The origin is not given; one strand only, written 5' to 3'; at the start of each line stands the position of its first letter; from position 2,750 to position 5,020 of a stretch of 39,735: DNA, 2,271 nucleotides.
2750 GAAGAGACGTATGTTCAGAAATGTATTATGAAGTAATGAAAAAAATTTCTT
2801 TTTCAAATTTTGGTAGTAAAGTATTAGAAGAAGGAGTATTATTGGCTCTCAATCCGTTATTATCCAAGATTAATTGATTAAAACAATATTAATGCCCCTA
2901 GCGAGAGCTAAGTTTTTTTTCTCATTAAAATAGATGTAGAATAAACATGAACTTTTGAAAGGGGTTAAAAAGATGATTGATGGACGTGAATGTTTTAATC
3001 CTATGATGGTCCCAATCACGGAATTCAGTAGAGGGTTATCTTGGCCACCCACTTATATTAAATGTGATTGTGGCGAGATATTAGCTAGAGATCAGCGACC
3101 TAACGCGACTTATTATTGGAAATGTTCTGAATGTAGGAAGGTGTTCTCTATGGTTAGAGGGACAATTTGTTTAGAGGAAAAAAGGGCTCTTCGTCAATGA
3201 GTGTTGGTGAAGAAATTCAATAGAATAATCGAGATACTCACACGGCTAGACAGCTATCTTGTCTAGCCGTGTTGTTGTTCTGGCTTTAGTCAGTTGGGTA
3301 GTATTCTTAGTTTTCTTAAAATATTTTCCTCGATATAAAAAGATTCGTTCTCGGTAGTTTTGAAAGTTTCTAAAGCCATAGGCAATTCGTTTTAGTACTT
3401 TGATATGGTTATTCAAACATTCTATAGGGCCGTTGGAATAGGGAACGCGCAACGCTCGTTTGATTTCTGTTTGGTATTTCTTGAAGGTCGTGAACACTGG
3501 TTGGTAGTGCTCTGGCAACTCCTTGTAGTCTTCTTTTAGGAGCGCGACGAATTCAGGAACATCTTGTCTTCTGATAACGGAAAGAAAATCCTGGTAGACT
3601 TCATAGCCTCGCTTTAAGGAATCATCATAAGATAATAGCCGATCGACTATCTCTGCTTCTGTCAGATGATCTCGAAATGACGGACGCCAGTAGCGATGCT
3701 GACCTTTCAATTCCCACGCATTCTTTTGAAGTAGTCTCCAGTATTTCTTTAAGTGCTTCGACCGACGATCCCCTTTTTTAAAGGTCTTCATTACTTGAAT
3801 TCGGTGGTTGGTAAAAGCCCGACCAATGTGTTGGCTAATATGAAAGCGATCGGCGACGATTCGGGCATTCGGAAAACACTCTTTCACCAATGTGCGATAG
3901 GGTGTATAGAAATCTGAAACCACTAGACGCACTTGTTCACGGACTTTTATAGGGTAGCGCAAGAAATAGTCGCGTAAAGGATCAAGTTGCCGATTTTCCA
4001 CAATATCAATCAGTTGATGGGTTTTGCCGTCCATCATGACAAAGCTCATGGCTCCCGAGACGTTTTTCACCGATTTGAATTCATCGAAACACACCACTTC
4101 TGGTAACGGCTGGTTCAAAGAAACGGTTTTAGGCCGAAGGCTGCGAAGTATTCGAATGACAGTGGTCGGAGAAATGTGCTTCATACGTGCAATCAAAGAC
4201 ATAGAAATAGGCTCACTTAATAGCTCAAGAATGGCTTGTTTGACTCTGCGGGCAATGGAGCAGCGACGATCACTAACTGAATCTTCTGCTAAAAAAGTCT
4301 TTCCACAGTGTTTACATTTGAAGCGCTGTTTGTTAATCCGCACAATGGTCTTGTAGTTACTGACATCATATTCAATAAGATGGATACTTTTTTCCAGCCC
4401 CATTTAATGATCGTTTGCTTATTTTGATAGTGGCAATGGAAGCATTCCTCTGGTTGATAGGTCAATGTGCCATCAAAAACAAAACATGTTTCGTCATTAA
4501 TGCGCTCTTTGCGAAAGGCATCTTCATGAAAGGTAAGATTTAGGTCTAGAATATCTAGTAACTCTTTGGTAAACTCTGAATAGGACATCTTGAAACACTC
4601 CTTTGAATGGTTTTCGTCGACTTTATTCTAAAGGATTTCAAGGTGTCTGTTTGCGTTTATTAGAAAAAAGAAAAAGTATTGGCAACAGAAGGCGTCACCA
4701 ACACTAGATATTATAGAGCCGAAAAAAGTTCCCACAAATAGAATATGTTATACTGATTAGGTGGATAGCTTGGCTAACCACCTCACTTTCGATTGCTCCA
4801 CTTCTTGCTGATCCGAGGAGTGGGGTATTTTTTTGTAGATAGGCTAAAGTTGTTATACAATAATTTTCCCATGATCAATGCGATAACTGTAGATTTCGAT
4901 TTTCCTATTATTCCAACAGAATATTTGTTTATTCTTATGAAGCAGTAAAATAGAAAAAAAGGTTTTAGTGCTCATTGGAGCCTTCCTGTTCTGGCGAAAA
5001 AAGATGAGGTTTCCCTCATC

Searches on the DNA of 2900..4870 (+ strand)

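Call 79: search_dna_similar(query=window:2900-4870:+, collection=plasmids, mode=near, max_rows=8)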
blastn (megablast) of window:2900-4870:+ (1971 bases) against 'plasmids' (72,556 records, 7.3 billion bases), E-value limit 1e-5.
Records with a match: 252; places in all: 264; records where one place covers at least 80% of the query: 0.
Best place of each record, by identity: >=99% 1; 95-99% 245; 90-95% 2; 80-90% 4.
By first word of the organism name: Enterococcus 251; Methanobacterium 1.
By predicted mobility (MOB-suite, as given by PLSDB): conjugative 143; non-mobilizable 90; mobilizable 19.
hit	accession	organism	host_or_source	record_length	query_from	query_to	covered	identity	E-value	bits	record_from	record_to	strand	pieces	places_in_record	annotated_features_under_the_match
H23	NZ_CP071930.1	Enterococcus faecium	Homo sapiens,rectal swab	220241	271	1828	79%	98.0%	0e+0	2704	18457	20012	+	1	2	ISL3 family transposase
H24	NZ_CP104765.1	Enterococcus raffinosus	Homo sapiens,urine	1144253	280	1824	78%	98.8%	0e+0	2752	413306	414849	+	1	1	record has no annotation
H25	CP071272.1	Enterococcus faecium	Homo sapiens,Rectal Swab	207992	279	1830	79%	97.8%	0e+0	2671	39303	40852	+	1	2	LacI family DNA-binding transcriptional regulator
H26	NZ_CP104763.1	Enterococcus raffinosus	-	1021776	286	1821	78%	98.8%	0e+0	2728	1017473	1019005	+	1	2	record has no annotation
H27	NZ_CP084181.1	Enterococcus faecium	Homo sapiens,hematoma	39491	286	1826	78%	98.3%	0e+0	2699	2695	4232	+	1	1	ISL3 family transposase | prgO: DNA segregation protein PrgO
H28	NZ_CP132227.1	Enterococcus faecium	bacterial culture,conjugation ...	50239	286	1826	78%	98.3%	0e+0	2699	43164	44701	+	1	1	ISL3 family transposase | prgO: DNA segregation protein PrgO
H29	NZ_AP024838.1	Enterococcus faecium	Homo sapiens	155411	286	1828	78%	98.1%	0e+0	2684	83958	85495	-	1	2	none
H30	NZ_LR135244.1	Enterococcus faecium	-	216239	285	1821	78%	98.4%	0e+0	2699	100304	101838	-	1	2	ISL3 family transposase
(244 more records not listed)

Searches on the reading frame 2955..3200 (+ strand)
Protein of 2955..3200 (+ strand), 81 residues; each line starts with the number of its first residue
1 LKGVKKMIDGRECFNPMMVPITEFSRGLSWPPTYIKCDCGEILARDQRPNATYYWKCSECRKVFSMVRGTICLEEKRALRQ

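Call 4: search_protein_families(library=pfam, proteins=[window:2955-3200:+], max_evalue=1)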
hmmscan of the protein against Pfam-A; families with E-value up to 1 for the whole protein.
window:2955-3200:+ (81 aa): 2 families
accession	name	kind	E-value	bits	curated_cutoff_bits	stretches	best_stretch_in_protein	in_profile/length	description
PF01485.27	IBR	-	0.0064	17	24.3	1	28-64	12-51/65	IBR domain, a half RING-finger domain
PF13408.12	Zn_ribbon_recom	-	0.25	12.2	25.3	1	35-62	6-34/58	Recombinase zinc beta ribbon domain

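Call 5: search_protein_families(library=padloc, proteins=[window:2955-3200:+], max_evalue=1)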
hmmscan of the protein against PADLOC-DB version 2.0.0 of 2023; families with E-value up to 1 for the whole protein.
window:2955-3200:+ (81 aa): 0 families

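Call 6: search_protein_families(library=phrogs, proteins=[window:2955-3200:+], max_evalue=1)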
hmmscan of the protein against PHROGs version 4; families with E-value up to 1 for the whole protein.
window:2955-3200:+ (81 aa): 2 families
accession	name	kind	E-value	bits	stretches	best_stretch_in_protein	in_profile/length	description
phrog_38710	-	unknown function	0.008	17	0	5-22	22-39/66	-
phrog_25593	-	unknown function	0.067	13.3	1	49-79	56-86/344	-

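Call 60: search_protein_families(library=ncbifam, proteins=[window:2955-3200:+], max_evalue=1)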
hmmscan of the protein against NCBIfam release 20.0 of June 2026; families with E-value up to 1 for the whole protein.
window:2955-3200:+ (81 aa): 0 families
